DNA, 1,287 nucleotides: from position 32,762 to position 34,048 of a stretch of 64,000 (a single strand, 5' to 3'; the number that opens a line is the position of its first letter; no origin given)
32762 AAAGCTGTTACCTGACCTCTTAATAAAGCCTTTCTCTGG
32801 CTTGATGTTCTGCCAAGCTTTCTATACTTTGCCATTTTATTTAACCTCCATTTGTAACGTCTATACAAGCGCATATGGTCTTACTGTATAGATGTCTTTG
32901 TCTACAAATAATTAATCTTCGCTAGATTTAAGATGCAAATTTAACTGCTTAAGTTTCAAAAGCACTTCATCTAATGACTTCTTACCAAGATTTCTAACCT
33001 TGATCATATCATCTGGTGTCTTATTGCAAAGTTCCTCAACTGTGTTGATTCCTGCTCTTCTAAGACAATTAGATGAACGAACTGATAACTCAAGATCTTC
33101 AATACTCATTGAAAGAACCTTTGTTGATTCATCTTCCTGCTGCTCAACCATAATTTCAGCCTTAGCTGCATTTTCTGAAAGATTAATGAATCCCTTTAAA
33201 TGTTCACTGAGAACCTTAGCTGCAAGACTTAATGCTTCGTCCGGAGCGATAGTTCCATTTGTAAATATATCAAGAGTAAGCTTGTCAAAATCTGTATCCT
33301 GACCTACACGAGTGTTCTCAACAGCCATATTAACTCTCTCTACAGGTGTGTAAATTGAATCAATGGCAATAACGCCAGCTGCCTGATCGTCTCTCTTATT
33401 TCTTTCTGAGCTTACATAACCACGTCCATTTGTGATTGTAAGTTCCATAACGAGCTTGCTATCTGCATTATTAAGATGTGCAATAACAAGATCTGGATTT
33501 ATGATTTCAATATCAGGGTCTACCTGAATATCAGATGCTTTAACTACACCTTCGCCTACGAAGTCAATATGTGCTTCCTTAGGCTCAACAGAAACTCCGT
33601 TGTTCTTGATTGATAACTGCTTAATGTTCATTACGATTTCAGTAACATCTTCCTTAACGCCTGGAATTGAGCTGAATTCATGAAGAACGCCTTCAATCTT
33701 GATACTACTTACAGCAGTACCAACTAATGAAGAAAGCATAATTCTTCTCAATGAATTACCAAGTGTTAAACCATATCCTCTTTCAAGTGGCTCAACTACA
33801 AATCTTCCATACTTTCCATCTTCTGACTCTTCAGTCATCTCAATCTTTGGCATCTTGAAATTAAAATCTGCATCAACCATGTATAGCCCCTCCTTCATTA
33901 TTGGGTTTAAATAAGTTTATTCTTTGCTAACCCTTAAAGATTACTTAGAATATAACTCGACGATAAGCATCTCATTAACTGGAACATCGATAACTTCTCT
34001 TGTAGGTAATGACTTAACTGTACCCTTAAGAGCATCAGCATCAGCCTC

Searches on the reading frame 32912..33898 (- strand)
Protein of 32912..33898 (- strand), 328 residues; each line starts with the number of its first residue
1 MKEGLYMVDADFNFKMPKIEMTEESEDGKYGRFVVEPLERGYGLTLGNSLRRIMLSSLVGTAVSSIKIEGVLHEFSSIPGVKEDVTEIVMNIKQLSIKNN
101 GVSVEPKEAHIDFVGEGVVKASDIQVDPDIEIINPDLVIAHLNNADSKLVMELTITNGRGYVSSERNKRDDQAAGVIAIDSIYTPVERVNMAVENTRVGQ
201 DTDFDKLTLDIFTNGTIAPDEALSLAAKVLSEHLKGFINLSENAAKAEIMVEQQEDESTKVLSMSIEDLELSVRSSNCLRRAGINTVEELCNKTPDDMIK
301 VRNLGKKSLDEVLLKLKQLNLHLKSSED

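Call 72: find_homologous_proteins(query=window:32912-33898:-, max_evalue=1e-50)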
Query window:32912-33898:- (328 aa): 8000 proteins with E <= 1e-50 among 8000 candidates; the best 120 are listed.
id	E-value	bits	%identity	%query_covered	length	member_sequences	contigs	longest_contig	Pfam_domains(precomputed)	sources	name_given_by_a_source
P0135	7.1e-197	671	72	88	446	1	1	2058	PF01000.32,PF14520.13,PF03118.22,PF01193.30,PF26169.1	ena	-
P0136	4.6e-191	652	95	98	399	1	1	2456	PF01000.32,PF03118.22,PF01193.30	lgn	-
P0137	2.3e-185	633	92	98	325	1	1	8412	PF01000.32,PF03118.22,PF01193.30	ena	-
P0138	1.5e-184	630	92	98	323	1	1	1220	PF01000.32,PF03118.22,PF01193.30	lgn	-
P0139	3.6e-184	629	92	98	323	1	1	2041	PF01000.32,PF03118.22,PF01193.30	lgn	-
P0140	5.1e-183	625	92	98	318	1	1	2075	PF01000.32,PF03118.22,PF01193.30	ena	-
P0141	5.2e-183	625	91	98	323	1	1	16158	PF01000.32,PF03118.22,PF01193.30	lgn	-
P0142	7.1e-183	625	92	98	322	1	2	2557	PF01000.32,PF03118.22,PF01193.30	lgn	-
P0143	8.0e-183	625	92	98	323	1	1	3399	PF01000.32,PF03118.22,PF01193.30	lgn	-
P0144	8.9e-183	624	91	98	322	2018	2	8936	PF01000.32,PF03118.22,PF01193.30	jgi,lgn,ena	jgi:DNA-directed RNA polymerase, alpha subunit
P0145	1.7e-182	624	92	98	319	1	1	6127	PF01000.32,PF03118.22,PF01193.30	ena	-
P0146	4.7e-182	622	90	98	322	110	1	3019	PF01000.32,PF03118.22,PF01193.30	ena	-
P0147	5.4e-181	619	92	98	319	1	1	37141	PF01000.32,PF03118.22,PF01193.30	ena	-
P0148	1.4e-180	617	90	98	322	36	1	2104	PF01000.32,PF03118.22,PF01193.30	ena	-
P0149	1.8e-180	617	90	97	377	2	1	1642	PF01000.32,PF03118.22,PF01193.30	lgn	-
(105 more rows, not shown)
